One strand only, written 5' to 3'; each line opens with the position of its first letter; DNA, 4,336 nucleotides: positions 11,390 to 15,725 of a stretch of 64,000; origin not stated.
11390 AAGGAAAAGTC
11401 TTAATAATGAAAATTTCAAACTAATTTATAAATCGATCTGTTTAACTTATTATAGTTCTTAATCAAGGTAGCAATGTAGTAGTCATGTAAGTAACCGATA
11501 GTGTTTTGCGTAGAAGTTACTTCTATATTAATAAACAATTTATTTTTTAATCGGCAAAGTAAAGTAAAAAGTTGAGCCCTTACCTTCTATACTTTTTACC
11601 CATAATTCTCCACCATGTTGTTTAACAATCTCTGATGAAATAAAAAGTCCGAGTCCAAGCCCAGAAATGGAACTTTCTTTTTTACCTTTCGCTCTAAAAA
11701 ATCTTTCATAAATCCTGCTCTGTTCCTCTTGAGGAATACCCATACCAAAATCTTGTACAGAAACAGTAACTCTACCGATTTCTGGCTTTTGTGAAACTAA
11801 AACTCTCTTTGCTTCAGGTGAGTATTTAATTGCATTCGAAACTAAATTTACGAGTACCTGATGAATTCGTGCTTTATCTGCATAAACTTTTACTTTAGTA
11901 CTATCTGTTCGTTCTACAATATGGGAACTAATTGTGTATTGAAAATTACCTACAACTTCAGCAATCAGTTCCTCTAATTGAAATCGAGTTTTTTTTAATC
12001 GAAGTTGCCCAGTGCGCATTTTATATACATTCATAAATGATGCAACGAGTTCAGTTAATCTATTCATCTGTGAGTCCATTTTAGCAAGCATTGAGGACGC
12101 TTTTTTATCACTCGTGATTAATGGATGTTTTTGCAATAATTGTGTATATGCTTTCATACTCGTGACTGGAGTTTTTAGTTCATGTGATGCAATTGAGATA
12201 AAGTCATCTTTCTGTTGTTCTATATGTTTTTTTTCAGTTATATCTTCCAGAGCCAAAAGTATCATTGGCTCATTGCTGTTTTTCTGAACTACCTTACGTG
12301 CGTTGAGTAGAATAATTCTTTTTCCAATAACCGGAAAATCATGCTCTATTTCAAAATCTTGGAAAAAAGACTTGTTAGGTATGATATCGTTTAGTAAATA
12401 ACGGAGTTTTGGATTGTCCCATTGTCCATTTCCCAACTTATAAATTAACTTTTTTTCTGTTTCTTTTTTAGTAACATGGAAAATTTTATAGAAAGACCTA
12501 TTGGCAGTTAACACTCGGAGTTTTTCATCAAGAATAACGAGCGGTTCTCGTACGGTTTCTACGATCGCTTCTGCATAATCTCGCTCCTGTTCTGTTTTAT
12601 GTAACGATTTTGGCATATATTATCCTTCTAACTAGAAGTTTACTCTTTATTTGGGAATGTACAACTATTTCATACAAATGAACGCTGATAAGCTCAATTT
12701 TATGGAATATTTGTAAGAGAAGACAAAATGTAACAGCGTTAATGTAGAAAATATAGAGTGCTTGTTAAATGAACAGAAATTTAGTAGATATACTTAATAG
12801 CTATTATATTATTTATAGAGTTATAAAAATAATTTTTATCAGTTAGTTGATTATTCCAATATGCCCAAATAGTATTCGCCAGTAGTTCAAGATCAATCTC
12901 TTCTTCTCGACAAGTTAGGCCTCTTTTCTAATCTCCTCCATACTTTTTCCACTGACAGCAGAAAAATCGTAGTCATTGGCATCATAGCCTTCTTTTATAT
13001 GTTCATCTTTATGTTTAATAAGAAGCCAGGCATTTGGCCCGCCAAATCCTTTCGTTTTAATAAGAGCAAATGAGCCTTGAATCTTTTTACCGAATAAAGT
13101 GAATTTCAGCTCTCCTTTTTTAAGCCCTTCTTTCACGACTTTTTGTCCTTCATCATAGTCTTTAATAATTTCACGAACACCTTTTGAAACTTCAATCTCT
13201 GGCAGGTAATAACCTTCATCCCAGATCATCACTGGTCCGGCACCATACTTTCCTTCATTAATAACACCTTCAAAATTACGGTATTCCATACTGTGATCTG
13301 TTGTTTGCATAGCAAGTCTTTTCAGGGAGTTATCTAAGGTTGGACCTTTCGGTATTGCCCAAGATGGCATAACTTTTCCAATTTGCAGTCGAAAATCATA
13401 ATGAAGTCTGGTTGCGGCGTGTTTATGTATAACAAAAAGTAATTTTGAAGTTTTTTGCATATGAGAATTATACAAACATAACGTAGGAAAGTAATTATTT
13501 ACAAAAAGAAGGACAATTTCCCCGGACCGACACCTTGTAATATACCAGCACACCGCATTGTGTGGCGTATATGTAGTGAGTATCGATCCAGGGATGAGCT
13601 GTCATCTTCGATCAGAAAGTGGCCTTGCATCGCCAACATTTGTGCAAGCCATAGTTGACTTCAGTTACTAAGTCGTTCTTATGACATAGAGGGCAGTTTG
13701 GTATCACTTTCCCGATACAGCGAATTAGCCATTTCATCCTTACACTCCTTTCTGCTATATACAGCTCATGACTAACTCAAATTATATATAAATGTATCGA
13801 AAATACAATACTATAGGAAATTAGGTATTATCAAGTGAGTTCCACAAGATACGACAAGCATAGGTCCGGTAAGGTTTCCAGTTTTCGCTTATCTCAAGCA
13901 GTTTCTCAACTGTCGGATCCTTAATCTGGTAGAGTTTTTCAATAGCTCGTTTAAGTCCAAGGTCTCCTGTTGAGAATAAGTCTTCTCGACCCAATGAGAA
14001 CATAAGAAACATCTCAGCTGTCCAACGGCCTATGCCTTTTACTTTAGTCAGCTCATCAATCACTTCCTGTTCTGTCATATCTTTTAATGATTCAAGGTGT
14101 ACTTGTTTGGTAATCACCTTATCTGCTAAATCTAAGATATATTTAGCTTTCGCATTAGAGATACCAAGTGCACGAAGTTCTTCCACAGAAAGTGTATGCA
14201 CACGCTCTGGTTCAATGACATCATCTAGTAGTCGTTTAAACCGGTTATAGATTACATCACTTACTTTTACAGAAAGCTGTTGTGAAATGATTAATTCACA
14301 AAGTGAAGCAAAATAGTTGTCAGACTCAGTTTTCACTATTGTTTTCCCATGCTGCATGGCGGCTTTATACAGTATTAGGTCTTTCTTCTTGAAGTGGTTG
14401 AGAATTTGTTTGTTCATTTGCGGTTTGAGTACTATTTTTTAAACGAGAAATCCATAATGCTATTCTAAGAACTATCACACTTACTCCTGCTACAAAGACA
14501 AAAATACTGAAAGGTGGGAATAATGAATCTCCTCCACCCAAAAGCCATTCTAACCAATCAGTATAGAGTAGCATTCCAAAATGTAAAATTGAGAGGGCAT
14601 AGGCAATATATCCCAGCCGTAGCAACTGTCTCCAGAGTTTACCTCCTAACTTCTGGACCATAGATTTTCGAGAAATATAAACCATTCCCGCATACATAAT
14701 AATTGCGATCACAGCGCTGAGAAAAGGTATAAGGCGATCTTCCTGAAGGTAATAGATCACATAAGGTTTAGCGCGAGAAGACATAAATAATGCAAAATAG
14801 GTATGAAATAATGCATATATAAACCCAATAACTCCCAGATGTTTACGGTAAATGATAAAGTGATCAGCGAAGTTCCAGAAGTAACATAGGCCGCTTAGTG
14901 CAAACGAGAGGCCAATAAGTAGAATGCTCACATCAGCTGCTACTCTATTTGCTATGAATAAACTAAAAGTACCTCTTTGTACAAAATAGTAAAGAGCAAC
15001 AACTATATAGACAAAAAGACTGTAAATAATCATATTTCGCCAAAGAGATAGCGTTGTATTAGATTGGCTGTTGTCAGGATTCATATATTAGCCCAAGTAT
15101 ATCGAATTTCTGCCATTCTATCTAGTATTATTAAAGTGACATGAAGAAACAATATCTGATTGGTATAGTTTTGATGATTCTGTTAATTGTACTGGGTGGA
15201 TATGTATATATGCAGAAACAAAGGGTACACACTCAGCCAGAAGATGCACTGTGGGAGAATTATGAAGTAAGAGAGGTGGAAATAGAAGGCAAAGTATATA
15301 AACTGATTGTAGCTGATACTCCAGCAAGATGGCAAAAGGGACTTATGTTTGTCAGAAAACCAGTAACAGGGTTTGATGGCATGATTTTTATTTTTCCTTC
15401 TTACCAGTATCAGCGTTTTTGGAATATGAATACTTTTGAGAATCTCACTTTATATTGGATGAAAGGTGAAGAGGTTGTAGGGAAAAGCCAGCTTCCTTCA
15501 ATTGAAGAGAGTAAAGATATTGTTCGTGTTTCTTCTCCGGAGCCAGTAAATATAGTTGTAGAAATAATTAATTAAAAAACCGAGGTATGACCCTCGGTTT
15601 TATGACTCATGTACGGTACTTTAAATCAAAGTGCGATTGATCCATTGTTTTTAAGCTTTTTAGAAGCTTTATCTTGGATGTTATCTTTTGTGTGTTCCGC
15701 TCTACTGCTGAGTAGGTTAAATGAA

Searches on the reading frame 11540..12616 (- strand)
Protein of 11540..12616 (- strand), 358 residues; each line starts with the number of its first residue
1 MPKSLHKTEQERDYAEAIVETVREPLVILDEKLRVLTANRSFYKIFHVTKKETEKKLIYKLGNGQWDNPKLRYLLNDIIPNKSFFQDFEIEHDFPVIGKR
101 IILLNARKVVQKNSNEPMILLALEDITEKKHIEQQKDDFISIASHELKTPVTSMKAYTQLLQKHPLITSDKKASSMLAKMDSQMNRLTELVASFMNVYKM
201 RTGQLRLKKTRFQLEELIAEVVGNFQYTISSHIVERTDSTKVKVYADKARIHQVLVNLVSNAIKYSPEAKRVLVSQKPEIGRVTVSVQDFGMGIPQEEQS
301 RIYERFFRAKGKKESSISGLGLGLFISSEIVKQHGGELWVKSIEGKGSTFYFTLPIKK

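Call 16: search_protein_families(library=pfam, proteins=[window:11540-12616:-], max_evalue=0.001)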
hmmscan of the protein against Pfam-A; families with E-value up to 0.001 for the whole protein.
window:11540-12616:- (358 aa): 5 families
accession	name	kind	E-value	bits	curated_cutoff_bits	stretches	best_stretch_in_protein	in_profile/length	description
PF02518.31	HATPase_c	-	1e-28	100.4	26.4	1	247-357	2-110/111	Histidine kinase-, DNA gyrase B-, and HSP90-like ATPase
PF00512.31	HisKA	-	1.6e-12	47.7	26.9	1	135-202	1-65/66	His Kinase A (phospho-acceptor) domain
PF00989.32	PAS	-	4e-06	27.2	22.6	1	16-126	4-113/113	PAS fold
PF13426.13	PAS_9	-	8.7e-06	26.4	27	1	25-128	3-103/103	PAS domain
PF13188.13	PAS_8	-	0.00028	21.1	21.8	1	16-57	4-43/65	PAS domain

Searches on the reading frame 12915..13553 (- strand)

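Call 16: search_protein_families(library=pfam, proteins=[window:12915-13553:-], max_evalue=0.001)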
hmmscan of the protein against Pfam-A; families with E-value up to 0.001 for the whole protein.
window:12915-13553:- (212 aa): 1 family
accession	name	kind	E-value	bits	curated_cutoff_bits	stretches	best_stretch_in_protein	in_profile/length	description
PF13298.12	LigD_N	-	3.5e-38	130.5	31.1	1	43-166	1-107/107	DNA Ligase D 3'-phosphoesterase domain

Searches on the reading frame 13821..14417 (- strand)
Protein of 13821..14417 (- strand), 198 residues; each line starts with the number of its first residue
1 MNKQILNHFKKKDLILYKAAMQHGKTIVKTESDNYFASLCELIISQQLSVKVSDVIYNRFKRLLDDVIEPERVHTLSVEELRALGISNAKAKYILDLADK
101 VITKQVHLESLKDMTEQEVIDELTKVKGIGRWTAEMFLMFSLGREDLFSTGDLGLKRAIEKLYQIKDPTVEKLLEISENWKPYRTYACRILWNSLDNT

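Call 16: search_protein_families(library=pfam, proteins=[window:13821-14417:-], max_evalue=0.001)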
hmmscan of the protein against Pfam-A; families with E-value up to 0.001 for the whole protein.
window:13821-14417:- (198 aa): 2 families
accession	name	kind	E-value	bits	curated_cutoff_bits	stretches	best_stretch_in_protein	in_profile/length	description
PF00730.31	HhH-GPD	-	1.9e-17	64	26.2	1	42-181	3-107/108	HhH-GPD superfamily base excision DNA repair protein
PF14520.12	HHH_5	-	0.0004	21.2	27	0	110-135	25-49/57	Helix-hairpin-helix domain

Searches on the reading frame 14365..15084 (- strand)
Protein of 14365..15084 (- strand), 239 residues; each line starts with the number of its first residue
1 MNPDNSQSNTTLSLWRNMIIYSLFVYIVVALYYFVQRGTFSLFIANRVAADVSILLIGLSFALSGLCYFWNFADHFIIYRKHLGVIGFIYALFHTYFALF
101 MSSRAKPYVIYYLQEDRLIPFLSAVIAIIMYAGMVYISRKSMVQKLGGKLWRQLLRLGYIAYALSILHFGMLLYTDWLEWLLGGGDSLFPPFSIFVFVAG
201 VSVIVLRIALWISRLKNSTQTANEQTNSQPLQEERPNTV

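Call 16: search_protein_families(library=pfam, proteins=[window:14365-15084:-], max_evalue=0.001)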
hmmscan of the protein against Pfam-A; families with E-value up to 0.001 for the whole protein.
window:14365-15084:- (239 aa): 1 family
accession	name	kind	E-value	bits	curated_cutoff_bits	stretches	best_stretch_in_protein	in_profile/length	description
PF01794.25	Ferric_reduct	-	2.1e-06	28.2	28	1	72-165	29-120/121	Ferric reductase like transmembrane component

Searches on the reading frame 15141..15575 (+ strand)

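Call 16: search_protein_families(library=pfam, proteins=[window:15141-15575:+], max_evalue=0.001)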
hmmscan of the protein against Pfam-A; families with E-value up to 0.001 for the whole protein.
window:15141-15575:+ (144 aa): 1 family
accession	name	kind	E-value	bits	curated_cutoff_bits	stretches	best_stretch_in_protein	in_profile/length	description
PF02643.20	DUF192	-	3.5e-09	37.1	27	1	55-115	3-62/96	Uncharacterized ACR, COG1430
